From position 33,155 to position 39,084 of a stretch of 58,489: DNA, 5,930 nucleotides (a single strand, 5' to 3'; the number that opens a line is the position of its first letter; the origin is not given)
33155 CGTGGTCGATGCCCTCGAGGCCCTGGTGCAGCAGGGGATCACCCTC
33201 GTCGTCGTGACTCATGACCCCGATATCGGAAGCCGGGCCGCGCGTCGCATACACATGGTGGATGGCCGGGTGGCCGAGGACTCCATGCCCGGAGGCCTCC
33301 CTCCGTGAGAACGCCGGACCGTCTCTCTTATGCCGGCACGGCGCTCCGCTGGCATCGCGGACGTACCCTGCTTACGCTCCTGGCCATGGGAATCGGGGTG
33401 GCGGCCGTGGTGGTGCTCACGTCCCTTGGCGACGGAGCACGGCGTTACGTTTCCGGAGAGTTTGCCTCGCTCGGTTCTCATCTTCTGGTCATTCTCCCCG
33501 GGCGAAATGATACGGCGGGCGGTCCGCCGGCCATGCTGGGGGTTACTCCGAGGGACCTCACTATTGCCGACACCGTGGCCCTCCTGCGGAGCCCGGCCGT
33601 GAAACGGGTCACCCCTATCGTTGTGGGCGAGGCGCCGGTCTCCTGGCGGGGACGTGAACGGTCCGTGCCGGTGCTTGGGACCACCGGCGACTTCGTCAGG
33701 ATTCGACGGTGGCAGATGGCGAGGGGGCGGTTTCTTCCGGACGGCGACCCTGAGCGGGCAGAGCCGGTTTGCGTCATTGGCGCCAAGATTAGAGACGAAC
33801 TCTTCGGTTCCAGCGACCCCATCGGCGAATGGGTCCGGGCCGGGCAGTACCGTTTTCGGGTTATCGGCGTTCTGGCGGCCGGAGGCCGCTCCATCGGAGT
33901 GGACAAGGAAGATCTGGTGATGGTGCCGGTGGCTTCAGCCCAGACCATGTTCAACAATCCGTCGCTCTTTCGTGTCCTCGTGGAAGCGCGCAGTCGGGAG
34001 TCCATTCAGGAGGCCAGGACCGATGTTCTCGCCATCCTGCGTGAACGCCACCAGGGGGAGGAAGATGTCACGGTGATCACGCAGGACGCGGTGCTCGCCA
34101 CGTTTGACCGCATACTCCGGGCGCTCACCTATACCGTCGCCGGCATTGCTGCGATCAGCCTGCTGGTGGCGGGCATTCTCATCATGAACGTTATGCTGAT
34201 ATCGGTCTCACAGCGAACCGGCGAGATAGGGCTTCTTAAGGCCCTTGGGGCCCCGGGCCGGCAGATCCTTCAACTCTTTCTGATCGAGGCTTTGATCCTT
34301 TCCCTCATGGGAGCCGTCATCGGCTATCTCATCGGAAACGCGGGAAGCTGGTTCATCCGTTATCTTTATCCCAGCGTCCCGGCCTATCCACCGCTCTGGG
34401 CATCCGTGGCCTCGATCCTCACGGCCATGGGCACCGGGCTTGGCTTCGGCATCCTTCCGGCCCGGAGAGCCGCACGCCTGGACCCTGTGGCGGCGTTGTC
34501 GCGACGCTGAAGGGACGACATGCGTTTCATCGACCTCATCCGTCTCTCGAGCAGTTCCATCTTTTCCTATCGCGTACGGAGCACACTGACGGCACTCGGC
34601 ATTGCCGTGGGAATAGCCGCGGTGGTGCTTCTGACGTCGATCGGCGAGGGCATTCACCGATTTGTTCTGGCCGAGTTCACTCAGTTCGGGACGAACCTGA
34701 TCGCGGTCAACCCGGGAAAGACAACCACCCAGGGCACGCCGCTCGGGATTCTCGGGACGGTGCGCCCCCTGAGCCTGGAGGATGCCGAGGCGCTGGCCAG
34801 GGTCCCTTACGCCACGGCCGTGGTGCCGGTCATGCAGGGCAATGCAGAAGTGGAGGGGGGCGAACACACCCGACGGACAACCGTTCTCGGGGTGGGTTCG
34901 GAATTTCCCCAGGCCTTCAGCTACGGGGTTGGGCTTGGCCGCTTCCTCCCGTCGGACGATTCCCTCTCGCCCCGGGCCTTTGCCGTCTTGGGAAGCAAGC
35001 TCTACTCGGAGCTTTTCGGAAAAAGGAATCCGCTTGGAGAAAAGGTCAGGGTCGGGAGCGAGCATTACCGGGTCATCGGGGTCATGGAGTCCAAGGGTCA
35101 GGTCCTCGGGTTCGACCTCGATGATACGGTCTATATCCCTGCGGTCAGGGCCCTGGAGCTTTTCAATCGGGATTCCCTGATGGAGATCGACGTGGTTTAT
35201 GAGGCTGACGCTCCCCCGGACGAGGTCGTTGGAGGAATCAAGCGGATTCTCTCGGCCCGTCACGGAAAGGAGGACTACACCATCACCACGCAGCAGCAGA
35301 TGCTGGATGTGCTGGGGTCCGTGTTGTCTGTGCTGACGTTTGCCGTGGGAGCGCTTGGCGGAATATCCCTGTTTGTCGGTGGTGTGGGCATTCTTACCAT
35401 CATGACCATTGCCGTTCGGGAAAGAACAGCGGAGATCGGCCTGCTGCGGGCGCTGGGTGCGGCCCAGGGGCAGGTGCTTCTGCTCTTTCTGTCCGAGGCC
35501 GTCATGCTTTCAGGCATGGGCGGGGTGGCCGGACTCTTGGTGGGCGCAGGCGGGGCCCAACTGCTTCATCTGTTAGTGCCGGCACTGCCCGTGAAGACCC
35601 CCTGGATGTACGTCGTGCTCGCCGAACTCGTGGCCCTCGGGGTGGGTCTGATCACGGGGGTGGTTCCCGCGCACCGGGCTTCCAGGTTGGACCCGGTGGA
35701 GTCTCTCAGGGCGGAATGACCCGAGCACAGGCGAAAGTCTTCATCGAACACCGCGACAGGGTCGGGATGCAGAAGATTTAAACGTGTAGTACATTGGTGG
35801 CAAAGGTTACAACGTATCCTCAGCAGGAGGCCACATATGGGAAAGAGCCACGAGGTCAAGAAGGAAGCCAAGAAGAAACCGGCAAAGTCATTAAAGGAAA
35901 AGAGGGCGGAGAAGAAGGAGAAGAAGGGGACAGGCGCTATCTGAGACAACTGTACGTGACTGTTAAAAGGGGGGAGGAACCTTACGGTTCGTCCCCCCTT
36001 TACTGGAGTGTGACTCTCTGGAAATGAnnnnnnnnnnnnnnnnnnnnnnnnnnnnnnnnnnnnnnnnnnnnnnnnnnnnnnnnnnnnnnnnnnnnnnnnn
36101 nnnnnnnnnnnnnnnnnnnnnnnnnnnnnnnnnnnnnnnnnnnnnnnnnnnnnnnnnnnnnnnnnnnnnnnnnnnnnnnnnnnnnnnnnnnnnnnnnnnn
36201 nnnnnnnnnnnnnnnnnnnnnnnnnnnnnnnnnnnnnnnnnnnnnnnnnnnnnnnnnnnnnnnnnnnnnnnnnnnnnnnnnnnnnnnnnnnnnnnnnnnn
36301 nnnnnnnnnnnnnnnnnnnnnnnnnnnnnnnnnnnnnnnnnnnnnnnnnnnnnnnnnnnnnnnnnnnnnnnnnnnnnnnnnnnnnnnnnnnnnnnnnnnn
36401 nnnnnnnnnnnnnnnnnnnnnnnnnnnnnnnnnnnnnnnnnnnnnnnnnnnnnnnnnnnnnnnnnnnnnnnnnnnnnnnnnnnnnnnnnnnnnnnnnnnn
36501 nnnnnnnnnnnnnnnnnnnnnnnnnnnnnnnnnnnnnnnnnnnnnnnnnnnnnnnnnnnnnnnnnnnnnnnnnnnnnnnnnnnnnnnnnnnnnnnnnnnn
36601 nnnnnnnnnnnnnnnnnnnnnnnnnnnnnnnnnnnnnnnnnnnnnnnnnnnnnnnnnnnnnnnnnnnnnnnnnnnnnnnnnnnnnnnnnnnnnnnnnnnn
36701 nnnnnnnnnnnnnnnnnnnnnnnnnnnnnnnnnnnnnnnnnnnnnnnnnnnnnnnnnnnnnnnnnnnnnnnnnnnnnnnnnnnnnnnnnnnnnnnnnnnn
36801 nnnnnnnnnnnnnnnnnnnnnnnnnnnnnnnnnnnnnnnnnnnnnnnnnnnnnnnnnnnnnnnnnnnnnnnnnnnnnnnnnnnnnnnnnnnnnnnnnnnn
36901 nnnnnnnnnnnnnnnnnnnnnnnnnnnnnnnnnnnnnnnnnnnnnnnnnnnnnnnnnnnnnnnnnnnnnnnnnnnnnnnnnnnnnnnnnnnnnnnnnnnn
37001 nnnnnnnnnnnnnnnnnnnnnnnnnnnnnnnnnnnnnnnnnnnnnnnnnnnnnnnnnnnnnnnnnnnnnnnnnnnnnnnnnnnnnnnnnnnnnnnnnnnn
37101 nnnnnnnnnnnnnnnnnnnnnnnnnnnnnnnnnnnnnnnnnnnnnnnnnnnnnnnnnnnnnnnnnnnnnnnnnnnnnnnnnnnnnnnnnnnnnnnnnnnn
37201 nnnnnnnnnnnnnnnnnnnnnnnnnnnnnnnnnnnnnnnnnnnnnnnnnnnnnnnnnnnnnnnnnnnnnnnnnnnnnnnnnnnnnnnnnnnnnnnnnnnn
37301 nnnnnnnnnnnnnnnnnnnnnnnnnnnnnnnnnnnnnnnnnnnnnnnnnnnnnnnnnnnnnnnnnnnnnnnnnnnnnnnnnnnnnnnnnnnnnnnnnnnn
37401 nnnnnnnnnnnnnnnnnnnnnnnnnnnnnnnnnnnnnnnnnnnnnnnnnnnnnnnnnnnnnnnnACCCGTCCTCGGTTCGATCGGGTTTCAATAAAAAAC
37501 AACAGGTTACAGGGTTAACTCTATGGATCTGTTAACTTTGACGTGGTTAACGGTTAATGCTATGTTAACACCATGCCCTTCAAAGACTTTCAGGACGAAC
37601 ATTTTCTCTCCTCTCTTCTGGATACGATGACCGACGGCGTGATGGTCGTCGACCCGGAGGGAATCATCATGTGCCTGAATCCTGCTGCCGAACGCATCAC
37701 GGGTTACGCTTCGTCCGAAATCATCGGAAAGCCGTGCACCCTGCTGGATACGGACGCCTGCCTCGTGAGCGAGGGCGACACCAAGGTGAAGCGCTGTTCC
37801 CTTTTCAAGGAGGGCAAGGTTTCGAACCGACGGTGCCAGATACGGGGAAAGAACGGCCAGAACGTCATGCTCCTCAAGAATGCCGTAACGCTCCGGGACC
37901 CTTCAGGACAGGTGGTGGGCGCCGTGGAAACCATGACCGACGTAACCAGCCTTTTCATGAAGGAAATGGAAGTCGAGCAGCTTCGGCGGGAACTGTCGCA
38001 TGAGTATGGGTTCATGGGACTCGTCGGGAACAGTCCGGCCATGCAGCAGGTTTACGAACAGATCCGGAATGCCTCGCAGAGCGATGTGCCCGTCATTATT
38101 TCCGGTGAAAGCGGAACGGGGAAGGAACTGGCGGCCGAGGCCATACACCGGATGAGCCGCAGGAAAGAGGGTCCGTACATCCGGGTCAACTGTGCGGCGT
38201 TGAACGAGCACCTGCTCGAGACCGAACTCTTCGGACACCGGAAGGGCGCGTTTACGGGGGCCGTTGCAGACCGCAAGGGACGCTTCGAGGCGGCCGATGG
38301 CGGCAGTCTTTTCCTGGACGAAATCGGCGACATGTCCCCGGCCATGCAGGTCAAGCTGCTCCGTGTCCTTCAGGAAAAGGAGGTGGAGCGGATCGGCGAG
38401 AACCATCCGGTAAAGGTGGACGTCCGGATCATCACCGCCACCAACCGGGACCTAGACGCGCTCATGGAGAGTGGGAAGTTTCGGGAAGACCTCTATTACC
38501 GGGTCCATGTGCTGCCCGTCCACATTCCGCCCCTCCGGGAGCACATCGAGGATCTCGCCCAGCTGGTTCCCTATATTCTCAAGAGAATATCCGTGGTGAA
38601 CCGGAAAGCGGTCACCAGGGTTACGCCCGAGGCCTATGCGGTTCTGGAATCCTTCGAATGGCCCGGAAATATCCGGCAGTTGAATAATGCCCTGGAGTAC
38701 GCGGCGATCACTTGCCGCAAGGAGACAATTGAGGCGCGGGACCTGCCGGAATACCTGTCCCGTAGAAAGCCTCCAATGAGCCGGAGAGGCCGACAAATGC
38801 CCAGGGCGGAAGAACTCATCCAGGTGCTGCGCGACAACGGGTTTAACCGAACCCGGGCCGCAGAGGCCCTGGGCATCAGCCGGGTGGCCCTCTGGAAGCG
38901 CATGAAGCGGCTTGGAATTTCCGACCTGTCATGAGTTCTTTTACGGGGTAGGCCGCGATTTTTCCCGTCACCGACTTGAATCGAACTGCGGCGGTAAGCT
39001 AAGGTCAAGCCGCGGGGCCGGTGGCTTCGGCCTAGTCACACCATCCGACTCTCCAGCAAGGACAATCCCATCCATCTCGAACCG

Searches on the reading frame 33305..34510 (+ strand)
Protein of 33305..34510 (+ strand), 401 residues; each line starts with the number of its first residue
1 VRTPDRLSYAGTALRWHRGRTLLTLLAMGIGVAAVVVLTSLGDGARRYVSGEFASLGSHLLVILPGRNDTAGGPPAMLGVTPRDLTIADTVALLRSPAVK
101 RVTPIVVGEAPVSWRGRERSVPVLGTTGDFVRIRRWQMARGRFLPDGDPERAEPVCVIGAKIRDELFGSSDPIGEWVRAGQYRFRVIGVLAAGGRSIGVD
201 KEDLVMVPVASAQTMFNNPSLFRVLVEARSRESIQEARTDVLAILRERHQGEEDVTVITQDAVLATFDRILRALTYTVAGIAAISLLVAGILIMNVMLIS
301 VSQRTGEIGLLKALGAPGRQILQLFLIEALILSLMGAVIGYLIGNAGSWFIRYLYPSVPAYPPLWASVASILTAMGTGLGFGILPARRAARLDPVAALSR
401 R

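Call 68: search_protein_families(library=pfam, proteins=[window:33305-34510:+], max_evalue=0.0001)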
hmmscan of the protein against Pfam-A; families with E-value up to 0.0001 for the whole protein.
window:33305-34510:+ (401 aa): 2 families
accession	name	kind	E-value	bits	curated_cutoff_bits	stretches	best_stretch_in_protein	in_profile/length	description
PF12704.14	MacB_PCD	-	5.4e-43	148.1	27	1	21-241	1-204/207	MacB-like periplasmic core domain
PF02687.27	FtsX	-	1.6e-22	80.2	25.5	1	281-394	3-120/120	FtsX-like permease C-terminal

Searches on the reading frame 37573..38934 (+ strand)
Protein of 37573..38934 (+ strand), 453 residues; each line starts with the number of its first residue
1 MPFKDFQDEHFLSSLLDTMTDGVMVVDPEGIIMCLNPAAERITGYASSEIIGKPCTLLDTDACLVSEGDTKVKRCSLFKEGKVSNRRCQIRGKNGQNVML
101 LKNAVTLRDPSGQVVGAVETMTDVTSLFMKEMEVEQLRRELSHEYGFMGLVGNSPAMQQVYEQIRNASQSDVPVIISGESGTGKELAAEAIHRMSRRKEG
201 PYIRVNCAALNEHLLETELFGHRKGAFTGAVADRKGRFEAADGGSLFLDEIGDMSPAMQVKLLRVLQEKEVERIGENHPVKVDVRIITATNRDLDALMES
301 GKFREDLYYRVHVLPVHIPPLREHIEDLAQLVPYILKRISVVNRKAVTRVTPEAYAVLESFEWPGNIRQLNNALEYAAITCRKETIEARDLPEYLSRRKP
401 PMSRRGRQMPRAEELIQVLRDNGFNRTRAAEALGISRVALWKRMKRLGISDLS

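Call 60: search_protein_families(library=pfam, proteins=[window:37573-38934:+], max_evalue=0.0001)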
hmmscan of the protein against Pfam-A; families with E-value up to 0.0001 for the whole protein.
window:37573-38934:+ (453 aa): 10 families
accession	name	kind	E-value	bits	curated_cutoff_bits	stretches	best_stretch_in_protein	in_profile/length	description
PF00158.32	Sigma54_activat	-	2.3e-73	245.8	20.2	1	150-316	1-167/168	Sigma-54 interaction domain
PF14532.12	Sigma54_activ_2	-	4.6e-23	82.4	25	1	151-321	1-138/138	Sigma-54 interaction domain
PF25601.1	AAA_lid_14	-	1.3e-20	73.5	27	1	322-402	1-81/87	AAA+ ATPase lid domain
PF13426.13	PAS_9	-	5.8e-13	49.4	27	1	21-125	2-102/103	PAS domain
PF00989.32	PAS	-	3.1e-12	47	22.6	1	12-124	3-113/113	PAS fold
PF02954.25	HTH_8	-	5.2e-11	42.5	22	1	413-447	8-42/42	Bacterial regulatory protein, Fis family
PF08448.16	PAS_4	-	6e-10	39.8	23.1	1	16-126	1-107/110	PAS fold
PF07728.20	AAA_5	-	1.6e-08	35.1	22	1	173-292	1-123/139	AAA domain (dynein-related subfamily)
PF13188.13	PAS_8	-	4.5e-07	30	21.8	1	11-60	2-49/65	PAS domain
PF00004.35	AAA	-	7.5e-05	23.6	21.2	0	174-297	1-114/131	ATPase family associated with various cellular activities (AAA)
